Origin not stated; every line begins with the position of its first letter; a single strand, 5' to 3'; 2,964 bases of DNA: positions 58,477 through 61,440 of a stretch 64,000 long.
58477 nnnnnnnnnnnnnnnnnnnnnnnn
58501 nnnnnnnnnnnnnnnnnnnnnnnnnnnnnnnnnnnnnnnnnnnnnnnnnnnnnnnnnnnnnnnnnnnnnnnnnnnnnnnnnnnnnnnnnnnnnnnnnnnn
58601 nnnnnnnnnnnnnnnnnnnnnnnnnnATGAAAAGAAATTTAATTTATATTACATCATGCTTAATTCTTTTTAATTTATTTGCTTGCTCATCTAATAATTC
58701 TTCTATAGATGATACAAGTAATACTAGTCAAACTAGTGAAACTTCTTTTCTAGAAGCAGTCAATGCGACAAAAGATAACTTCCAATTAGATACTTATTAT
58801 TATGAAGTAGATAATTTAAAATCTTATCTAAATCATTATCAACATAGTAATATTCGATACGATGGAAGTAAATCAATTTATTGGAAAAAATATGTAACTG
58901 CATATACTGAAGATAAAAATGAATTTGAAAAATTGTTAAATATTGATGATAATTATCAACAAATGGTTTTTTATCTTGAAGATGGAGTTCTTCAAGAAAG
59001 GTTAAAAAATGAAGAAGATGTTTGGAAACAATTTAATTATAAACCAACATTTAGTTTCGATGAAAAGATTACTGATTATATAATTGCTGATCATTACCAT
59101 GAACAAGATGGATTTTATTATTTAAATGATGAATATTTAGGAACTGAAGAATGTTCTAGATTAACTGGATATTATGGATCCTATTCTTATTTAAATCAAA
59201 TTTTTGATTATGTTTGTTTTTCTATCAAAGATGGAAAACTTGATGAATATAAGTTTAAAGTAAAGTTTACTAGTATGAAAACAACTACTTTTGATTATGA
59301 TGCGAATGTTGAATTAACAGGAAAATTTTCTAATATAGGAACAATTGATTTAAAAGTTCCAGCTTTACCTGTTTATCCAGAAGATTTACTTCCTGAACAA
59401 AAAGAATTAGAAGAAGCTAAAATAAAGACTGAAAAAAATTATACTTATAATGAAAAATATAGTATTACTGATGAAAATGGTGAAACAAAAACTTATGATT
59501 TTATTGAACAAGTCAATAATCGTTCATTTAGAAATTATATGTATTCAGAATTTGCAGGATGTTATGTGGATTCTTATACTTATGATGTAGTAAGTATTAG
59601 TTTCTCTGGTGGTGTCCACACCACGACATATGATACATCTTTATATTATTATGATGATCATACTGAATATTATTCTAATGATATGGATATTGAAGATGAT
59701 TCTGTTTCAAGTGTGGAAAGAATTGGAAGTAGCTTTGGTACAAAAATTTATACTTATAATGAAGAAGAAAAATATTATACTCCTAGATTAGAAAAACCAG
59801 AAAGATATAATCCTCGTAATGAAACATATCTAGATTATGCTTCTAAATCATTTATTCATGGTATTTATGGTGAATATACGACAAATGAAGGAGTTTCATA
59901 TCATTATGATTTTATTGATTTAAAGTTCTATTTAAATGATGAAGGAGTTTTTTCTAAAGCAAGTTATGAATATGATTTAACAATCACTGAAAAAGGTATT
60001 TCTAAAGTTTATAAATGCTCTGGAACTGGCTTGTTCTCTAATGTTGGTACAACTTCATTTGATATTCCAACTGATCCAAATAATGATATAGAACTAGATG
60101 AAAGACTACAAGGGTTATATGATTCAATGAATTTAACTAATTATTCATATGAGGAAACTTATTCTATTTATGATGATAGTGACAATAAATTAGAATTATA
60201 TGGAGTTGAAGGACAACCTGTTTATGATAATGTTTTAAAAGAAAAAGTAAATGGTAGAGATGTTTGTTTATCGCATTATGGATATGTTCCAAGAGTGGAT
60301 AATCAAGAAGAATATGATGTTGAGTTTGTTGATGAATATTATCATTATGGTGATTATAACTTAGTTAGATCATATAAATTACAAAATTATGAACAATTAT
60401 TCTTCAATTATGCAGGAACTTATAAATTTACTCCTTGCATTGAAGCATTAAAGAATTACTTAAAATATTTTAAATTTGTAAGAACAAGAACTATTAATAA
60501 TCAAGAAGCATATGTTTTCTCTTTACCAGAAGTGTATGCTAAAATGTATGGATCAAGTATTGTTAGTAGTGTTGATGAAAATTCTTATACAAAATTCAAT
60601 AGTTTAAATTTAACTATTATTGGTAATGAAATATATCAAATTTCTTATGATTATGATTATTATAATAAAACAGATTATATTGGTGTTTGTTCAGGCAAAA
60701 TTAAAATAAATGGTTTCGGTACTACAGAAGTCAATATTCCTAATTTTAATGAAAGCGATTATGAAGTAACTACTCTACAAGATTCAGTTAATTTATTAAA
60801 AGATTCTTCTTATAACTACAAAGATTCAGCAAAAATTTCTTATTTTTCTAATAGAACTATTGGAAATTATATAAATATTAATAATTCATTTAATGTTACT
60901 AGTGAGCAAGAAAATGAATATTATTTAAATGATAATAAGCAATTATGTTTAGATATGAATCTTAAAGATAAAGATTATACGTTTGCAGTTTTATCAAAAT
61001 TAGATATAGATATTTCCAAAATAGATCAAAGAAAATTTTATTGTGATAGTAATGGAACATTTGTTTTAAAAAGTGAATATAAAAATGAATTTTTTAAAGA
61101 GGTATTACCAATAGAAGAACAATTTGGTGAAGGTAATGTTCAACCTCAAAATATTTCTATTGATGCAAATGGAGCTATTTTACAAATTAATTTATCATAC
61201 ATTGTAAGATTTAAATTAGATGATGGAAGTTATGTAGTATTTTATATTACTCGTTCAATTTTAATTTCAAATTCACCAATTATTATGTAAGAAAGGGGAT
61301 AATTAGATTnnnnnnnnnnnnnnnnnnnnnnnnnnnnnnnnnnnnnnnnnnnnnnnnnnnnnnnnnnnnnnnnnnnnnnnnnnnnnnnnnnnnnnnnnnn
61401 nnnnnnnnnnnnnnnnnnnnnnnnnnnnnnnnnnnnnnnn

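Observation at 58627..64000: Cluster of three large repeat-built surface lipoproteins downstream of feo, of unknown function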

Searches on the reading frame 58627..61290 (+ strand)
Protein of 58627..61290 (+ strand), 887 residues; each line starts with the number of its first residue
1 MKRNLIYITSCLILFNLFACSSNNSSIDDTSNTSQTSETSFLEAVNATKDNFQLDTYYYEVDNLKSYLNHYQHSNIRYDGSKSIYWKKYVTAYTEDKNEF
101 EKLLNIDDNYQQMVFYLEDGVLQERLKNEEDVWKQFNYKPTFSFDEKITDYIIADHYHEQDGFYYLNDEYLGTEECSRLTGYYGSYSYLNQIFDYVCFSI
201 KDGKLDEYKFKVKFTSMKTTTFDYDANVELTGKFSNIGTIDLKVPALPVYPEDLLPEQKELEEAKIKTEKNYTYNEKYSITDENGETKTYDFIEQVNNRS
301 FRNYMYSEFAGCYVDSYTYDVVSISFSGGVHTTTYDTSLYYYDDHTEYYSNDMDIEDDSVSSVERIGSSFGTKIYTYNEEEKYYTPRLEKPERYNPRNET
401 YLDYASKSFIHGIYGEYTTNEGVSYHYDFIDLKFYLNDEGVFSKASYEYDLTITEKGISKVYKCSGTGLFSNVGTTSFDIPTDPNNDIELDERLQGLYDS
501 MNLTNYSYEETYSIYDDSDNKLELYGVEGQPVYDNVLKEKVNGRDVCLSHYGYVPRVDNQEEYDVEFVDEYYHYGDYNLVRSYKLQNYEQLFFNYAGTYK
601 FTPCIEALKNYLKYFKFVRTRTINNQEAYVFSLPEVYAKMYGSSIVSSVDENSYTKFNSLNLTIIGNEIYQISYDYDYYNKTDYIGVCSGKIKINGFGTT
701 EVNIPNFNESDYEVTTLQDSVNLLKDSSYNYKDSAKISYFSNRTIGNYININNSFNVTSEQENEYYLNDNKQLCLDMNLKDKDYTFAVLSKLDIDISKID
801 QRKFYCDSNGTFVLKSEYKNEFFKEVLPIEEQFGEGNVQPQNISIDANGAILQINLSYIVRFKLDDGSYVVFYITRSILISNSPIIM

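Call 6: search_protein_families(library=pfam, proteins=[window:58627-61290:+], max_evalue=1)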
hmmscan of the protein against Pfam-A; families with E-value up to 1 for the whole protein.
window:58627-61290:+ (887 aa): 1 family
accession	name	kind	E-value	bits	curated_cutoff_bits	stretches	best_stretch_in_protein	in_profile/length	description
PF16339.10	DUF4969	-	0.74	10.7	31.4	1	1-33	1-33/79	Domain of unknown function (DUF4969)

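Call 9: find_homologous_proteins(query=window:58627-61290:+)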
Query window:58627-61290:+ (887 aa): 12 proteins with E <= 0.001 among 8000 candidates.
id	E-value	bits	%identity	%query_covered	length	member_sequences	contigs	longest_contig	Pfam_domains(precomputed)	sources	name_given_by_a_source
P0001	0.0e+0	1977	100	100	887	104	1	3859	-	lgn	-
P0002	1.4e-284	965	51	100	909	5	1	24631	-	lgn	-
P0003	2.9e-281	954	53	95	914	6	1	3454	-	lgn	-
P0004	4.5e-277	940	52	95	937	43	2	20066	-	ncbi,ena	-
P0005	4.9e-277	940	51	96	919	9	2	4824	-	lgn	-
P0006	1.7e-274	932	51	96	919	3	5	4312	-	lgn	-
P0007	4.1e-263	894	54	88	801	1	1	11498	-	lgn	-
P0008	2.9e-178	613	39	96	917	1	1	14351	-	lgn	-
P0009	1.6e-169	584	38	96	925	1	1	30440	-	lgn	-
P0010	2.3e-152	527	37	95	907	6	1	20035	-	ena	-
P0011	8.2e-148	512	35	97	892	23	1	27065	-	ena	-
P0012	3.1e-116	408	32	99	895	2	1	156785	-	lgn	-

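Call 13: find_related_loci(query=window:58627-61290:+, collection=genome_contigs, flank=10000)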
Query window:58627-61290:+ (887 aa) in genome_contigs; peptide patterns used: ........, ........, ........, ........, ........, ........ (x = any residue, [..] = any of these).
50 stretches matched a pattern, but none encodes a relative of the query by tblastn (E <= 1e-3).

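Call 14: find_related_loci(query=A1, collection=genome_contigs, flank=10000)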
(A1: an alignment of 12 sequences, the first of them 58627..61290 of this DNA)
Query A1 (887 aa) in genome_contigs; peptide patterns used: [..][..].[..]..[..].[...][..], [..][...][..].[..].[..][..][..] (x = any residue, [..] = any of these).
599 stretches matched a pattern (row limit reached: there are more); 4 encode a relative of the query (tblastn E <= 1e-3); 4 distinct loci.
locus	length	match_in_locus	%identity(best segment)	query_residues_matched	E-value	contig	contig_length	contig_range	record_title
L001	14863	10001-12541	52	44-886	0e+0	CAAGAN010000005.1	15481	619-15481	MAG TPA_asm: Bacilli bacterium, isolate HGM10937, WGS project CAAGAN010000000 data, contig: SRS476019_56_k119_12621, who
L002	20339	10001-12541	52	44-886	0e+0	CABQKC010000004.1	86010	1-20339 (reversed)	MAG TPA_asm: uncultured Bacillales bacterium isolate MGYG-HGUT-00664 genome assembly, contig: GUT_GENOME021839_4, whole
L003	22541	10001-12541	52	44-886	0e+0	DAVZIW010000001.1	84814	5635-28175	MAG TPA_asm: Candidatus Enteromonas sp. isolate gSpreadC_ID_56 NODE_44_length_84814_cov_6.209901, whole genome shotgun s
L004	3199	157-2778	35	20-882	5e-152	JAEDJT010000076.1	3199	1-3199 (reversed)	MAG: Bacilli bacterium isolate MAG195 NODE_44600_length_3199_cov_9.973601, whole genome shotgun sequence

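Call 26: predict_structure(alignment_id=A1)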
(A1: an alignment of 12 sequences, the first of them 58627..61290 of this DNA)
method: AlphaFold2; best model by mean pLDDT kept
length: 887 residues; sequences in the alignment: 12
mean_pLDDT: 81.5   pTM: 0.43
mean pLDDT of the five models: 81.5, 76.6, 74.6, 73.2, 72.2
residues with pLDDT >= 90: 290; 70-90: 462; 50-70: 91; < 50: 44
segments of 3 or more residues with pLDDT < 50: 1-37, 325-329
pLDDT, mean of each block of 10 residues (from residue 1): 25 25 28 48 92 94 85 93 91 86 85 87 82 73 74 92 91 82 70 93 94 79 87 92 86 85 90 93 90 90 84 88 50 81 77 62 79 90 91 81 88 76 88 91 94 90 94 87 74 92 92 90 72 86 89 61 68 81 72 77 89 93 92 84 83 75 92 89 85 86 79 78 83 84 73 80 74 81 82 87 84 90 84 78 89 91 76 89 76
secondary structure, 60 per line:
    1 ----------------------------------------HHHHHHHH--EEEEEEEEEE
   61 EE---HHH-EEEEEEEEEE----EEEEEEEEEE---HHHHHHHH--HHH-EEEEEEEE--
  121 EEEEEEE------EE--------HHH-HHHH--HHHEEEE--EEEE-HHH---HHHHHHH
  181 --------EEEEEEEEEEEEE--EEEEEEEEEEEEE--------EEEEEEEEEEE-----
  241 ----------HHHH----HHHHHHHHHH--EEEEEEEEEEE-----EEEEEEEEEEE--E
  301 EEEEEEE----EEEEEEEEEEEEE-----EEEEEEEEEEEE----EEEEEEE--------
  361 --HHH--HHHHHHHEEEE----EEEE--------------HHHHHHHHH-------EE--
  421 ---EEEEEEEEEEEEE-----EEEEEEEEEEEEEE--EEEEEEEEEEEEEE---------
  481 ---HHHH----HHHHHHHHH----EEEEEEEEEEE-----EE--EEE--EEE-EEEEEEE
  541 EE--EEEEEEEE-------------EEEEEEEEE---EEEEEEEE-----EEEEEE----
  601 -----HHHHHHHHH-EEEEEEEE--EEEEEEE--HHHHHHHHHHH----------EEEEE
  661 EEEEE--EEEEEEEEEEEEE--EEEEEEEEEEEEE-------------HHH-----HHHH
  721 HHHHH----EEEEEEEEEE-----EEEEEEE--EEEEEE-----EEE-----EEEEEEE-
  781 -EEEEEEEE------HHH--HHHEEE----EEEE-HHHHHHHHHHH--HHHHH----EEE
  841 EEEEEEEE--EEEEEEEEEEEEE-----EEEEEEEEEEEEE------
elements in order (helices of 4 or more, strands of 3 or more residues): H41-48 E51-62 E70-79 E84-93 H97-104 E111-118 E121-127 H148-151 E157-160 E163-166 H174-180 E189-201 E204-216 E225-235 H251-254 H259-268 E271-281 E287-297 E300-307 E312-324 E330-341 E346-352 H368-374 E375-378 E383-386 H401-409 E424-436 E442-455 E458-471 H484-487 H492-500 E505-515 E525-527 E530-532 E534-542 E545-552 E566-574 E578-585 E591-596 H606-614 E616-623 E626-632 H635-645 E656-665 E668-680 E683-695 H717-725 E730-739 E745-751 E754-759 E765-767 E773-779 E782-789 E804-806 E811-814 H816-826 H829-833 E838-848 E851-863 E869-881

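Call 28: fold_search(model_id=the predicted structure, library=pdb)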
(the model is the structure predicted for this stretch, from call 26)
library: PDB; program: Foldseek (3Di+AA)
matches with E <= 10: 1421; with E <= 0.001: 13
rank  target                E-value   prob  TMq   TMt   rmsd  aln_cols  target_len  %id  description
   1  9fzn_B                7.0e-05  0.87  0.08  0.16  28.7       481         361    8  25-phosphosteroid lyase (25-PSL) (released 2026-01-14)
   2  9g2i_A                1.2e-04  0.89  0.09  0.18  27.9       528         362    8  25-phosphosteroid lyase + phosphate (released 2026-01-21)
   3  9g4c_A                1.3e-04  0.89  0.09  0.17  28.0       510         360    7  25-phosphosteroid lyase + phosphate + desmost-1,4-diene-3-one (released 2026-01-28)
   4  9fzn_A                1.6e-04  0.85  0.09  0.17  28.2       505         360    7  25-phosphosteroid lyase (25-PSL) (released 2026-01-14)
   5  3v8u_A                2.8e-04  0.54  0.08  0.11  29.3       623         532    6  The crystal structure of transferrin binding protein B (TbpB) from Neisseria meningitidis serogroup B (released 2012-02-15)
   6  9clm_B                3.3e-04  0.63  0.08  0.11  28.6       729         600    7  Transferrin Binding Protein A in complex with transferrin binding protein B and two molecules of transferrin (released 2026-03-04)
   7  3mh8_B                3.7e-04  1.00  0.14  0.45   8.0       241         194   10  Crystal structure of LprG from Mycobacterium tuberculosis (released 2010-09-01)
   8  7cec_C                4.5e-04  0.23  0.06  0.08  28.7       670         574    7  Structure of alpha6beta1 integrin in complex with laminin-511 (released 2021-06-23)
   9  2uv8_G                4.7e-04  0.33  0.07  0.04  30.9       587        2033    9  Crystal structure of yeast fatty acid synthase with stalled acyl carrier protein at 3.1 angstrom resolution (released 2007-04-17)
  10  7a0t_A                5.7e-04  0.47  0.07  0.13  26.6       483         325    8  Crystal structure of kievitone hydratase from Nectria haematococca (P21 SG) (released 2021-08-18)
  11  5xau_A                6.3e-04  0.14  0.06  0.07  28.4       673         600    8  Crystal structure of integrin binding fragment of laminin-511 (released 2017-09-20)
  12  9bd8_A                8.8e-04  0.80  0.11  0.18  24.6       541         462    8  ApoB 100 beta barrel bound to LDLR beta propeller (released 2024-12-25)
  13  7a0t_B                9.3e-04  0.33  0.07  0.12  29.1       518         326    8  Crystal structure of kievitone hydratase from Nectria haematococca (P21 SG) (released 2021-08-18)
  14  3mh8_A                1.0e-03  1.00  0.13  0.45  10.2       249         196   10  Crystal structure of LprG from Mycobacterium tuberculosis (released 2010-09-01)
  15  6djk_A                1.4e-03  0.11  0.05  0.07  23.5       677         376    6  Structure of DNA polymerase III subunit beta from Rickettsia typhi in complex with a natural product (released 2019-05-29)
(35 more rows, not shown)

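Call 44: search_protein_families(library=pfam, proteins=[L003:8046-9641:-, L003:5727-7859:-, L003:15162-15617:-, L003:16169-17653:-, L002:8709-9611:-, L002:7292-8743:-, L002:14717-15580:-, L002:16747-18036:-], max_evalue=0.001)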
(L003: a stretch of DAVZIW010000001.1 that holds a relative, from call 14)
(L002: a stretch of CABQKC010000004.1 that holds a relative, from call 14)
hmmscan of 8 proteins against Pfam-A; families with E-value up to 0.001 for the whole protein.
L003:8046-9641:- (531 aa): 1 family
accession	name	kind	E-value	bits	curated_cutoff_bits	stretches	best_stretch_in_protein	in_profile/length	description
PF04231.19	Endonuclease_1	-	4.5e-19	69.6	25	1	120-265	68-235/235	Endonuclease I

L003:5727-7859:- (710 aa): 3 families
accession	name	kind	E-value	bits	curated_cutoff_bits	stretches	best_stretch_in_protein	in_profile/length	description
PF24898.2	GGDEF_GdpP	-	2.8e-26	92.7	30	1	219-341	1-123/126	Cyclic-di-AMP phosphodiesterase GdpP-like, GGDEF domain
PF01368.27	DHH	-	5.4e-21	75.6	28.1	1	377-542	1-125/125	DHH family, N-terminal domain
PF02272.25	DHHA1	-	1.4e-11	45.2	25.9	1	608-699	9-101/102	DHHA1 domain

L003:15162-15617:- (151 aa): 2 families
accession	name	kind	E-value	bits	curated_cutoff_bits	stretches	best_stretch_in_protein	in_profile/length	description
PF00436.31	SSB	-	2.1e-28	98.9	26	1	2-104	1-104/104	Single-strand binding protein family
PF22657.2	SSB_1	-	0.00052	20.6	27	1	3-84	1-82/91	Another single-strand binding protein family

L003:16169-17653:- (494 aa): 3 families
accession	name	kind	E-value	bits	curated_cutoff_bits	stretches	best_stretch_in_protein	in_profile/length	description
PF00152.25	tRNA-synt_2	-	1.2e-87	294.4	25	1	154-490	3-307/308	tRNA synthetases class II (D, K and N)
PF01336.31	tRNA_anti-codon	-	6.8e-13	48.8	27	1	59-134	1-73/75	OB-fold nucleic acid binding domain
PF01409.25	tRNA-synt_2d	-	2.3e-08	34.3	19.8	0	244-293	104-155/246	tRNA synthetases class II core domain (F)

L002:8709-9611:- (300 aa): 2 families
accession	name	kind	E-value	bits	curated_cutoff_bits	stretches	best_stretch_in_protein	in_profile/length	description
PF01978.25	TrmB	-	1.3e-16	60.6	25.6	1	19-83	3-67/68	Sugar-specific transcriptional regulator TrmB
PF11495.14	Regulator_TrmB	-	3.2e-07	30.3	22.2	1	118-176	2-60/233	Archaeal transcriptional regulator TrmB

L002:7292-8743:- (483 aa): 3 families
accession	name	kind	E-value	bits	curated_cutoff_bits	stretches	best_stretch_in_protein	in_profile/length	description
PF07690.21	MFS_1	-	8.2e-32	110.9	33.4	1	70-416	22-346/347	Major Facilitator Superfamily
PF00083.30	Sugar_tr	-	2.5e-26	93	22.3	1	63-466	25-448/452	Sugar (and other) transporter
PF13347.12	MFS_2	-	0.00019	20.6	27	1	243-424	199-381/427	MFS/sugar transport protein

L002:14717-15580:- (287 aa): 4 families
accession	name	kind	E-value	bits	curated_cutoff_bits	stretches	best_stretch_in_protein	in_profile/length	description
PF12844.13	HTH_19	-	1e-08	35.4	30.2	1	11-71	3-62/64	Helix-turn-helix domain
PF01381.28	HTH_3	-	7.3e-08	32.8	23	1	12-59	1-47/55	Helix-turn-helix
PF13560.12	HTH_31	-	6.3e-07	30.1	27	1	9-67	3-61/64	Helix-turn-helix domain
PF12146.15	Hydrolase_4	-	0.00057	19.7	27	0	218-267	181-232/239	Serine aminopeptidase, S33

L002:16747-18036:- (429 aa): 2 families
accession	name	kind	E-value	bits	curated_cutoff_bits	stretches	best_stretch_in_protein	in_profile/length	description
PF07804.18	HipA_C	-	7.7e-53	179.7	30.5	1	163-404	1-212/213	HipA-like C-terminal domain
PF13657.11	Couple_hipA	-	5e-18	65.9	22.5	1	4-113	2-98/99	HipA N-terminal domain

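Call 45: find_encoding_contigs(protein=P0012, flank=8000, max_places=2)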
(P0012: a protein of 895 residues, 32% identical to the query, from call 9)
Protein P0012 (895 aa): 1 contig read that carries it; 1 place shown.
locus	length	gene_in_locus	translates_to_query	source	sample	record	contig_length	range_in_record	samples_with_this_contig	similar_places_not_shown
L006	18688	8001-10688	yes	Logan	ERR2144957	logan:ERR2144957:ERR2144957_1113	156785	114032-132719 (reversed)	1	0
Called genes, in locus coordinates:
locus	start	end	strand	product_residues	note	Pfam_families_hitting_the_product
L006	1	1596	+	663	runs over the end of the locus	PF00270:DEAD (faint), PF04851:ResIII, PF17757:UvrB_inter, PF27431:UvrB_3rd, PF00271:Helicase_C, PF12344:UvrB, PF02151:UVR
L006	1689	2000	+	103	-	PF03840:SecG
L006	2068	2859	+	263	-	PF00763:THF_DHG_CYH, PF02882:THF_DHG_CYH_C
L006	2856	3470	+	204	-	-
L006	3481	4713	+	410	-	PF02073:Peptidase_M29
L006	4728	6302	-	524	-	-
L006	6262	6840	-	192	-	PF04542:Sigma70_r2, PF08281:Sigma70_r4_2 (weak)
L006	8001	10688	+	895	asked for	-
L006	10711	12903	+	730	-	-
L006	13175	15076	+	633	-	-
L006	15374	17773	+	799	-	-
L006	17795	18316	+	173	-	-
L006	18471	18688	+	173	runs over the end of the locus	-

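Call 46: find_encoding_contigs(protein=P0009, flank=8000, max_places=2)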
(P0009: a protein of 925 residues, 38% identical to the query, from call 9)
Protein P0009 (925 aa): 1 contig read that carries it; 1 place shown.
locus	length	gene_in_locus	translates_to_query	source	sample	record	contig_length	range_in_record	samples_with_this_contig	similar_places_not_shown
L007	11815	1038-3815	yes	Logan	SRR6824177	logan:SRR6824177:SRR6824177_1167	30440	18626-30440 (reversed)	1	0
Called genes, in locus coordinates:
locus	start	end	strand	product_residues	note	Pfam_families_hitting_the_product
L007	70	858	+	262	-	PF13385:Laminin_G_3 (faint), PF20737:Glyco_hydro127C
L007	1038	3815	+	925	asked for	-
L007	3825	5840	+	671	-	-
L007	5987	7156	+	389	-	PF00753:Lactamase_B (weak), PF19583:ODP, PF00258:Flavodoxin_1 (weak)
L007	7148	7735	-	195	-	PF00239:Resolvase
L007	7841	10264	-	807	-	-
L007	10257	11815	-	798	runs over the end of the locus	-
